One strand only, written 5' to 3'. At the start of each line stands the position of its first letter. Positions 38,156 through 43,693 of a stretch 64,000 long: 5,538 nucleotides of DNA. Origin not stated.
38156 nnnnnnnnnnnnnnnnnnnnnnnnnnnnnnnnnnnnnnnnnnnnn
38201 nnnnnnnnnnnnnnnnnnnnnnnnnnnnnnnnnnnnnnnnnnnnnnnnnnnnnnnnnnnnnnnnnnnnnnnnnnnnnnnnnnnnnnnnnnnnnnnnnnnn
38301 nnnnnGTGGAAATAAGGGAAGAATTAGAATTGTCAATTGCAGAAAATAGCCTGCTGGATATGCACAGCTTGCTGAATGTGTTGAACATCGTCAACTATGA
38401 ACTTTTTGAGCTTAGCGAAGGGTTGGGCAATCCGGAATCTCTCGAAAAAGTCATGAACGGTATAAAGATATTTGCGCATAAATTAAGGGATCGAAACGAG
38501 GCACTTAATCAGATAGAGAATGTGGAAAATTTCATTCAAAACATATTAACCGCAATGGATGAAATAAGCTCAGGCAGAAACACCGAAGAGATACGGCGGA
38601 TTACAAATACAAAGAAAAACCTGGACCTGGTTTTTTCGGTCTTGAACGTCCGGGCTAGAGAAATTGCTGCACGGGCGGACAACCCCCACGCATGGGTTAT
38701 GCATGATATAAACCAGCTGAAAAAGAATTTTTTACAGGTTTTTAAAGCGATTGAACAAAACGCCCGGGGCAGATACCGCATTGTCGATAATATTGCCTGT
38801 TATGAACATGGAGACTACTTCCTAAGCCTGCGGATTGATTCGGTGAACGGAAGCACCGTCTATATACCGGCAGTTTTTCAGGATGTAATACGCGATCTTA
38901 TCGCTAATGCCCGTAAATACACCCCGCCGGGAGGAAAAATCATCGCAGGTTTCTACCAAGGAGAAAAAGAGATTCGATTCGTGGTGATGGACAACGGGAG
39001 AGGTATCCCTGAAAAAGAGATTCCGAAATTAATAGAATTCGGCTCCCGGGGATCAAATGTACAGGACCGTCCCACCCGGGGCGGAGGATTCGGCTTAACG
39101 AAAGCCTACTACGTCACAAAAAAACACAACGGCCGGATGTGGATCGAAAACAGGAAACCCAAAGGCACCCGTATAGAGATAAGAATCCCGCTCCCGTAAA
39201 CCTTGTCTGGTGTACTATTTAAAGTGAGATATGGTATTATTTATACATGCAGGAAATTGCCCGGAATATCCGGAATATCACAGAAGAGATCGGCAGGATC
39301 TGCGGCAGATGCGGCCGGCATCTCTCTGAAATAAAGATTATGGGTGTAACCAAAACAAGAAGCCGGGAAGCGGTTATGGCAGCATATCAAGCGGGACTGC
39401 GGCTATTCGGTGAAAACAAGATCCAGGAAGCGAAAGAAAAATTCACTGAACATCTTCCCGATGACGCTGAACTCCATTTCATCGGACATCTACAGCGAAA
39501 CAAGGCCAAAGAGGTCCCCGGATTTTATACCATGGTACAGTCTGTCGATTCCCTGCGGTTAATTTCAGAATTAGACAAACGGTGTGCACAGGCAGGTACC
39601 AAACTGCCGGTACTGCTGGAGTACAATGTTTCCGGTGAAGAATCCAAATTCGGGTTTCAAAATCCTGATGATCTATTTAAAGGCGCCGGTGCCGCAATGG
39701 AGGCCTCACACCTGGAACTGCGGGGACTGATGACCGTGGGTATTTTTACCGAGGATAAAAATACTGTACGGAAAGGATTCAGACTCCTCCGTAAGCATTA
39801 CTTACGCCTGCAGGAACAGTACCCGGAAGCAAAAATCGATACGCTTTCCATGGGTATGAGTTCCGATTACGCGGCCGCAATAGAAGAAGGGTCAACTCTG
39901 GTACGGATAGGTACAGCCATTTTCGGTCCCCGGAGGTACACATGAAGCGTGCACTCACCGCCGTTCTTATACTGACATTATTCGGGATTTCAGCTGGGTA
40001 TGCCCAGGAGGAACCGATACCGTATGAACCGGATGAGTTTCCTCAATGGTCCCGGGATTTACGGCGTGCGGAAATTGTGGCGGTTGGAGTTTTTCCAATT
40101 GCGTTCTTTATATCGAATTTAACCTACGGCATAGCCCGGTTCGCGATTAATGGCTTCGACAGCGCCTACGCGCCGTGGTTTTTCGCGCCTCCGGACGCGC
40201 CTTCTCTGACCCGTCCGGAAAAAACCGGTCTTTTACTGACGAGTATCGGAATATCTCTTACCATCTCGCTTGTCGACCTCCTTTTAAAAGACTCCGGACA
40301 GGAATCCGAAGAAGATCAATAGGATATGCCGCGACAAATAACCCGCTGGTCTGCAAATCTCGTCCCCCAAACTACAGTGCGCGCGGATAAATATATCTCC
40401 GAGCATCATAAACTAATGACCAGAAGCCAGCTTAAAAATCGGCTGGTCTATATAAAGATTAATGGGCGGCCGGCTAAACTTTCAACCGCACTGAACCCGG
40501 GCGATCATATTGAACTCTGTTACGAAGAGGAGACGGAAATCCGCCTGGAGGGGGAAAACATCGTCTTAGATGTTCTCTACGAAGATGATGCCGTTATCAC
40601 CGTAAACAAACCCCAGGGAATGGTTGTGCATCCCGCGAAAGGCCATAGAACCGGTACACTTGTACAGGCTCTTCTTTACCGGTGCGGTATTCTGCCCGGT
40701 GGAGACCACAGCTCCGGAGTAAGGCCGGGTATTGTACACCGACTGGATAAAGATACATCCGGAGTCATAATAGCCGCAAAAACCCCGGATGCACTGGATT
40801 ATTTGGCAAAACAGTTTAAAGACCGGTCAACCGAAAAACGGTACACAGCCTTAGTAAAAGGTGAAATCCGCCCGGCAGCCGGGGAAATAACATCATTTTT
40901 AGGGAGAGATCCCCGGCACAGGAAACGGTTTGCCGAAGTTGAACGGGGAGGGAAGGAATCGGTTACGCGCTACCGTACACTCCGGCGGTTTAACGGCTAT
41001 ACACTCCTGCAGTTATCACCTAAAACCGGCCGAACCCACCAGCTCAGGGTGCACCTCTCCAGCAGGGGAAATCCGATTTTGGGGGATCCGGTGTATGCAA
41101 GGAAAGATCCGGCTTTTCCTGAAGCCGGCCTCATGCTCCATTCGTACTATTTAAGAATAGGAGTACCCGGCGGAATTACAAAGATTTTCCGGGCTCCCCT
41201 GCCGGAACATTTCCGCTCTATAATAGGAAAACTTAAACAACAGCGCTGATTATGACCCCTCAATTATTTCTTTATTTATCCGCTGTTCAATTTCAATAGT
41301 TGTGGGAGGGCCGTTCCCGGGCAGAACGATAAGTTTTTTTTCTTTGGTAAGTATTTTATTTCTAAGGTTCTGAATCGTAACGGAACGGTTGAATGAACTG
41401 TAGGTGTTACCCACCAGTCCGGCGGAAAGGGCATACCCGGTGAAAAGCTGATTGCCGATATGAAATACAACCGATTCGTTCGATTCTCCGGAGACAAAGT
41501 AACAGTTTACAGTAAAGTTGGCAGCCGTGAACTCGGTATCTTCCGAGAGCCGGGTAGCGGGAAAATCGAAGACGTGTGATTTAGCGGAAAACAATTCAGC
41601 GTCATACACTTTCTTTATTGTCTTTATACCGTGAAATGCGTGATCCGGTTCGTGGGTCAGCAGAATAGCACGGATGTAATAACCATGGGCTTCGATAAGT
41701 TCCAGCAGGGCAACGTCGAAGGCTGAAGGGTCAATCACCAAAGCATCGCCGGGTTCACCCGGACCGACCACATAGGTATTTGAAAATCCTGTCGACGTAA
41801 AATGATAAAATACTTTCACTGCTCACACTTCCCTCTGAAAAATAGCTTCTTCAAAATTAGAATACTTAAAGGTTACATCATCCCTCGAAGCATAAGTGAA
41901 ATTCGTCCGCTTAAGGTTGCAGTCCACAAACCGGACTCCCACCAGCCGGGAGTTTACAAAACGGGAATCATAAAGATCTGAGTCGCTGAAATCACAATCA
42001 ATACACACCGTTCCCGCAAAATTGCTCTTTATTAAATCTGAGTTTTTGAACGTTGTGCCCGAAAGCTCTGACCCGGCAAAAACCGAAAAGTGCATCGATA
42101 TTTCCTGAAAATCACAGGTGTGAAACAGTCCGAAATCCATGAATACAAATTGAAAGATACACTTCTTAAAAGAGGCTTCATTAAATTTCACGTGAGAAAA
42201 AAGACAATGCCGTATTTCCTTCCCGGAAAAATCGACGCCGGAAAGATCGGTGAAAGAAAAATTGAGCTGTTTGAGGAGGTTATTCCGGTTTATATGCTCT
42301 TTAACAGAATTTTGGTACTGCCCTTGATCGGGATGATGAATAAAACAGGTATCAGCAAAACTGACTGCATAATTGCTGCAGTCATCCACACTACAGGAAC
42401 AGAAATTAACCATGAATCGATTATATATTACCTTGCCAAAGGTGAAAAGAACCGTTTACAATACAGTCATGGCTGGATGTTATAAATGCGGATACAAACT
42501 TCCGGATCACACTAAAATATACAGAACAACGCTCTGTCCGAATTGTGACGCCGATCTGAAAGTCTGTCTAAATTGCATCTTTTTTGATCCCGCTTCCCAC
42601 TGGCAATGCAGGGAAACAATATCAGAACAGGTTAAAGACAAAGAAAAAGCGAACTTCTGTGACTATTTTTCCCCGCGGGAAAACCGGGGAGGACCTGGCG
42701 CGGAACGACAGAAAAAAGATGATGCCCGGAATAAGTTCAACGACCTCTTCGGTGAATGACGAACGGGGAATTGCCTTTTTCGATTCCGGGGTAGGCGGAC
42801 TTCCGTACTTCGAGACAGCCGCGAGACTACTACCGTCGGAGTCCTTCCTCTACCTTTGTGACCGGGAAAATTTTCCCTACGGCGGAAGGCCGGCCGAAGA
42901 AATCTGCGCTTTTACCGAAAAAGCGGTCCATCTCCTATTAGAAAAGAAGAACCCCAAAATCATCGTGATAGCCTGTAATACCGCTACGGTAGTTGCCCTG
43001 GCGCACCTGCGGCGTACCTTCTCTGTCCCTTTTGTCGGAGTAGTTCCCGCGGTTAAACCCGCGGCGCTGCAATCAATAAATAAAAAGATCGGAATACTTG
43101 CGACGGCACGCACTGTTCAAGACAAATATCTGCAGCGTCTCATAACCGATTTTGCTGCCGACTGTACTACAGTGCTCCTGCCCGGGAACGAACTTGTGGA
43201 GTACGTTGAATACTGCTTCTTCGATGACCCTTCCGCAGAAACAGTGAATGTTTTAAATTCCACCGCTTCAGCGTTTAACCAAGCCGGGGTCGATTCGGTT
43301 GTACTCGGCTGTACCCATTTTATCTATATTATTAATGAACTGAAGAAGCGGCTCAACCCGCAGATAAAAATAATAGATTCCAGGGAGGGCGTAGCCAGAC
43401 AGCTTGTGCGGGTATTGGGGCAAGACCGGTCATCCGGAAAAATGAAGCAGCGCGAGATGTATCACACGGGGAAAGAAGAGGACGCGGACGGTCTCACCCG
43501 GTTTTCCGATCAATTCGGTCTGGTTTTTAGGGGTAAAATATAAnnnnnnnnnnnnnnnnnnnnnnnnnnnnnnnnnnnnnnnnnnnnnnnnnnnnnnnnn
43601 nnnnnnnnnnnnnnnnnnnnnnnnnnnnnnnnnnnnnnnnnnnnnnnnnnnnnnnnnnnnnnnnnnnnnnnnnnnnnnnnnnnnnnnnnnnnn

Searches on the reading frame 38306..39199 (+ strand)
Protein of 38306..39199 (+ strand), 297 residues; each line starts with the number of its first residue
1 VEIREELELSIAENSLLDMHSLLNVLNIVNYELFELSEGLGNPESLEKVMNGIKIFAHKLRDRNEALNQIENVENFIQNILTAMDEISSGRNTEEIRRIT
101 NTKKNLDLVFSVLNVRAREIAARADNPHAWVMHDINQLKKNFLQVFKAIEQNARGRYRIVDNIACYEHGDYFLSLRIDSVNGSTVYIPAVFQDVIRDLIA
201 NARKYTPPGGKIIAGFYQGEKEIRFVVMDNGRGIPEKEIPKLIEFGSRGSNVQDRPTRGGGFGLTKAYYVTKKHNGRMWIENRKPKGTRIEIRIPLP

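Call 66: search_protein_families(library=pfam, proteins=[window:38306-39199:+], max_evalue=0.00001)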
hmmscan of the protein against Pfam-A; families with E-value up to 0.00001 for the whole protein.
window:38306-39199:+ (297 aa): 1 family
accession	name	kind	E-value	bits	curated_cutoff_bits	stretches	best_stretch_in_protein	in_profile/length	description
PF02518.31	HATPase_c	-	6.2e-19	68.9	26.4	1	191-296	6-109/111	Histidine kinase-, DNA gyrase B-, and HSP90-like ATPase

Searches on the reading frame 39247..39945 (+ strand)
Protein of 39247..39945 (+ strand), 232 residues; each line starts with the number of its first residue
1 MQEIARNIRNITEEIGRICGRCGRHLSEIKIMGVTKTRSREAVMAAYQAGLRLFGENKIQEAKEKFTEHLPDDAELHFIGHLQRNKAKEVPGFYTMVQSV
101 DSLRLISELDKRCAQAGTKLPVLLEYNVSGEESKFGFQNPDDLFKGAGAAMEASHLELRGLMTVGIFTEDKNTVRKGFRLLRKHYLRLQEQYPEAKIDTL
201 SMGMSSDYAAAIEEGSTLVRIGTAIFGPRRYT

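Call 66: search_protein_families(library=pfam, proteins=[window:39247-39945:+], max_evalue=0.00001)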
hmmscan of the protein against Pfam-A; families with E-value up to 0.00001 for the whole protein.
window:39247-39945:+ (232 aa): 1 family
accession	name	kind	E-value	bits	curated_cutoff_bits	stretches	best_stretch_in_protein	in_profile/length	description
PF01168.26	Ala_racemase_N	-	1.8e-19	70.8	24.1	1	25-228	16-218/220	Alanine racemase, N-terminal domain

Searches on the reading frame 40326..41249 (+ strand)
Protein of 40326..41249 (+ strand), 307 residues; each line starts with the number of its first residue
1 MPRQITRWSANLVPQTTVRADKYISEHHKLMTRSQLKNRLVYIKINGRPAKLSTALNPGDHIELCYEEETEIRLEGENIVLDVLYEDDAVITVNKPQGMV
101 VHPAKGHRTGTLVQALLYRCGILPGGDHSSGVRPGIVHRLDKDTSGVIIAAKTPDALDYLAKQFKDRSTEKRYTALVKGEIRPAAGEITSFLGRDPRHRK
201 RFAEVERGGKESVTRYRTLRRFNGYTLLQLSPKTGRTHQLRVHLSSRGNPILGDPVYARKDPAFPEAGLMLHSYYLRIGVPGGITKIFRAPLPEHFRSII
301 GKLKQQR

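Call 66: search_protein_families(library=pfam, proteins=[window:40326-41249:+], max_evalue=0.00001)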
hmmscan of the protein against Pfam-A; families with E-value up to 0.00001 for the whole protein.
window:40326-41249:+ (307 aa): 1 family
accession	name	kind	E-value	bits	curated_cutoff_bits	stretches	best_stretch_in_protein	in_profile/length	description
PF00849.27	PseudoU_synth_2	-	1.8e-36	126.1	26.8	1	90-246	2-152/152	RNA pseudouridylate synthase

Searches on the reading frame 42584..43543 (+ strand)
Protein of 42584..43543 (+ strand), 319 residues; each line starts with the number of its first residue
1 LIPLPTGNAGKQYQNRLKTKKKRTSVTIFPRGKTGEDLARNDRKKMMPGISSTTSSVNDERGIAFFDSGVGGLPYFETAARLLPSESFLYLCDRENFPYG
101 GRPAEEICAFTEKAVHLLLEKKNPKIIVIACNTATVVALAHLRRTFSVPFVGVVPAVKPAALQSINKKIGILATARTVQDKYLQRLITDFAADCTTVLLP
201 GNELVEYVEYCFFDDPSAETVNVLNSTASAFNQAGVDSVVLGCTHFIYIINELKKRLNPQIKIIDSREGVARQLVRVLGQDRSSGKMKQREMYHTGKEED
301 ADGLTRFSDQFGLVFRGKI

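Call 66: search_protein_families(library=pfam, proteins=[window:42584-43543:+], max_evalue=0.00001)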
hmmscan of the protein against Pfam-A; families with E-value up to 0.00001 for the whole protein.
window:42584-43543:+ (319 aa): 1 family
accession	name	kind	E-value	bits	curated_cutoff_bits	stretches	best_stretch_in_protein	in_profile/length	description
PF01177.27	Asp_Glu_race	-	9.8e-20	71.7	31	1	82-268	24-205/211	Asp/Glu/Hydantoin racemase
